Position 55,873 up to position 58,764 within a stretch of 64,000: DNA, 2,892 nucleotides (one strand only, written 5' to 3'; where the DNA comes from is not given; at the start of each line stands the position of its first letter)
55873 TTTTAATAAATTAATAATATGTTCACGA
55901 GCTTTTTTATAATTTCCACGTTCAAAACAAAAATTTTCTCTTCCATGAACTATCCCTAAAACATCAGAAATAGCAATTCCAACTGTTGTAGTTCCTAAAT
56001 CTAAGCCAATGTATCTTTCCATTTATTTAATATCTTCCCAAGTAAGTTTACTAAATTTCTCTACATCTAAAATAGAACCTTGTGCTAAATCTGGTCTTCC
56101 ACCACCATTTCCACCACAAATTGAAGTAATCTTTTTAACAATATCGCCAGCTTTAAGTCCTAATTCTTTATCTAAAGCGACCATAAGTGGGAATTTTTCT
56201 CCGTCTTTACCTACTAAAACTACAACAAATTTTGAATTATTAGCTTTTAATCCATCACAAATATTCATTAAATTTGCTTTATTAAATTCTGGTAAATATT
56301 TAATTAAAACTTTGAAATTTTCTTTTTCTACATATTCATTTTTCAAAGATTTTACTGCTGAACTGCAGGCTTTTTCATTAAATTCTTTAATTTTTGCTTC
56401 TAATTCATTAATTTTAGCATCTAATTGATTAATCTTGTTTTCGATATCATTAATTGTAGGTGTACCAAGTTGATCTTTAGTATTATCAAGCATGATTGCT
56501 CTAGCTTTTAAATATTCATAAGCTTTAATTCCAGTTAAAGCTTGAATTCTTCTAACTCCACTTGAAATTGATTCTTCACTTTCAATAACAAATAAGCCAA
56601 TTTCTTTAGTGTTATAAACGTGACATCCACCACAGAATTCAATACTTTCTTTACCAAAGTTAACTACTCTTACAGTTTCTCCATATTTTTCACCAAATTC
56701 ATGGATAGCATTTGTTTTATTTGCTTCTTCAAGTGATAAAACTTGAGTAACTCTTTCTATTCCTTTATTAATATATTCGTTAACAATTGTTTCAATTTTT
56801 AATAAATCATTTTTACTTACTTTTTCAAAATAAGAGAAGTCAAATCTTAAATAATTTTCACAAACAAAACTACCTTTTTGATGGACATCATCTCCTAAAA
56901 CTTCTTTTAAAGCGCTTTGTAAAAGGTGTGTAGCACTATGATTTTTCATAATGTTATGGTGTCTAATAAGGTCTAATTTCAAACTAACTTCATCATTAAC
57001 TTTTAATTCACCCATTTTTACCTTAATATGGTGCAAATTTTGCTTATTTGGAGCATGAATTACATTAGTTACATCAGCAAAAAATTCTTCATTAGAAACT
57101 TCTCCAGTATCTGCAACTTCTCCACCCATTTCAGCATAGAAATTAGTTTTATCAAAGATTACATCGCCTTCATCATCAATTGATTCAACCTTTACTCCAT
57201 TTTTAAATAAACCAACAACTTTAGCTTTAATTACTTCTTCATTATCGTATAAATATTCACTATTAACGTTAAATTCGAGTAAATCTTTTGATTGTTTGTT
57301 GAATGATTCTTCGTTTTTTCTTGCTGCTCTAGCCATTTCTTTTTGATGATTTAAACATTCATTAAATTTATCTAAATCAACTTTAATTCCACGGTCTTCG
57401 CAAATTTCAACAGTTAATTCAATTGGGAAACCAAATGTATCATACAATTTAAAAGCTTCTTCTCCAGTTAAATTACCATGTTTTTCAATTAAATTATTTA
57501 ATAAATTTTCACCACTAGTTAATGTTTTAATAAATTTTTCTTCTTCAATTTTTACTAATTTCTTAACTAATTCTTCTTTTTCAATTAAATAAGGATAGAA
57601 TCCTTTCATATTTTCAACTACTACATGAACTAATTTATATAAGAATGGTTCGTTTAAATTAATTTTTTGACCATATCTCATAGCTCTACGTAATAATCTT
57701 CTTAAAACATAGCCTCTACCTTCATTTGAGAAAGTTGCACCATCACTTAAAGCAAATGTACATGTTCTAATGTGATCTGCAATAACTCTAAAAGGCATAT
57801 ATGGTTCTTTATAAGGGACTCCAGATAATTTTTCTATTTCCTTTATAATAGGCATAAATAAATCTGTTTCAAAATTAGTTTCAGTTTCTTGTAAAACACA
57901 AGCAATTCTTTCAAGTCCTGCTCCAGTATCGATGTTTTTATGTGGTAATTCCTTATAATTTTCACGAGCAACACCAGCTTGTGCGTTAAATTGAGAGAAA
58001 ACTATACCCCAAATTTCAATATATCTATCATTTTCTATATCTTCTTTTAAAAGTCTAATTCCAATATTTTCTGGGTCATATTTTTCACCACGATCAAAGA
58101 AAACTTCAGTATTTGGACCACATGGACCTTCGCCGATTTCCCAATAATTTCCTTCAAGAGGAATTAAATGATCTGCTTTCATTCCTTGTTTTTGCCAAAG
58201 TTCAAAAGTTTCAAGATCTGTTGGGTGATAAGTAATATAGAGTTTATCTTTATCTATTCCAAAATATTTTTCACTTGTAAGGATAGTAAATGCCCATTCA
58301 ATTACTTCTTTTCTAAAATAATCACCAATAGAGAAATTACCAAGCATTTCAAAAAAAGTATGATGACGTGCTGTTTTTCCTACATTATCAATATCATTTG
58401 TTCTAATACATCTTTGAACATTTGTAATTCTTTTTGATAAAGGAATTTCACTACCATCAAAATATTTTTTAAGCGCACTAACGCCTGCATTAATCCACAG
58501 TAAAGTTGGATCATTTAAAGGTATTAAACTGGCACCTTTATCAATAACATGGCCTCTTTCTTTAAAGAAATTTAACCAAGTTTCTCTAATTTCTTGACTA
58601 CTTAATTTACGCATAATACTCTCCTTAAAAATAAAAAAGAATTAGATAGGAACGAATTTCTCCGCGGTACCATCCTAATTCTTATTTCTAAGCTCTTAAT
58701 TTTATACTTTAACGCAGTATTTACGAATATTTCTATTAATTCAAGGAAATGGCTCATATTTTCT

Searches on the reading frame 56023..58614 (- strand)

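Call 8: search_protein_families(library=pfam, proteins=[window:56023-58614:-])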
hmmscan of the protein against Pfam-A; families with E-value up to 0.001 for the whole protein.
window:56023-58614:- (863 aa): 3 families
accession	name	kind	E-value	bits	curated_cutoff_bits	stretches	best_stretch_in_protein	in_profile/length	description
PF01411.24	tRNA-synt_2c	-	2.1e-184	614.6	30.3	1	8-548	1-549/552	tRNA synthetases class II (A)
PF07973.19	tRNA_SAD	-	2e-15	56.9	24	1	648-690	1-43/44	Threonyl and Alanyl tRNA synthetase second additional domain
PF02272.25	DHHA1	-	2.1e-13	51.1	25.9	1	767-857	2-92/102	DHHA1 domain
